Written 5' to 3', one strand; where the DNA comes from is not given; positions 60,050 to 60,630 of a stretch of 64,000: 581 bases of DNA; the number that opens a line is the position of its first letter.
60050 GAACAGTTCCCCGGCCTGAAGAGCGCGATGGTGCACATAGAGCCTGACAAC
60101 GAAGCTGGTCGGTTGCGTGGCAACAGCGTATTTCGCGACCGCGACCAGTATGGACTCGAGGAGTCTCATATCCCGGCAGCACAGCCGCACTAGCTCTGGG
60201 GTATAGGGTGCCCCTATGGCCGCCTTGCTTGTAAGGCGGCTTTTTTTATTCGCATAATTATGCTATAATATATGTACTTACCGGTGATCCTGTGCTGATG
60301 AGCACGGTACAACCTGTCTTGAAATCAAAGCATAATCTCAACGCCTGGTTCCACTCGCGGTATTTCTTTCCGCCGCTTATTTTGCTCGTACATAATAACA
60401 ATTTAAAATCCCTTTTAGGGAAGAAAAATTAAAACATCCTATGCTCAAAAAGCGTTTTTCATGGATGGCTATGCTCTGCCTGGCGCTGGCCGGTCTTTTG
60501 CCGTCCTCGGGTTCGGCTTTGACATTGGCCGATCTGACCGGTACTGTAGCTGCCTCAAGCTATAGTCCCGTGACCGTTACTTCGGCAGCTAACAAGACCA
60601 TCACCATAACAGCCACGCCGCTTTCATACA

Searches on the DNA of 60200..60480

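Call 80: search_rna_families(source=window, start=60200, end=60480, threshold=evalue, max_evalue=5)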
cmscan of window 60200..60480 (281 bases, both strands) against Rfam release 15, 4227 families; matches with E-value up to 5: 3.
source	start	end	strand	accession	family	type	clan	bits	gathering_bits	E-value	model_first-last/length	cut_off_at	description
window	60203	60246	+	RF02398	sau-6072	Gene; sRNA;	-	30.2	50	0.00023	1-53/53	no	Staphylococcus sRNA sau-6072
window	60200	60255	+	RF00557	L10_leader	Cis-reg; leader;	-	17.7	44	0.82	80-138/138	5'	Ribosomal protein L10 leader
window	60202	60247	+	RF01388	isrD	Gene; sRNA;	-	13.4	37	4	1-51/51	no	isrD Hfq binding RNA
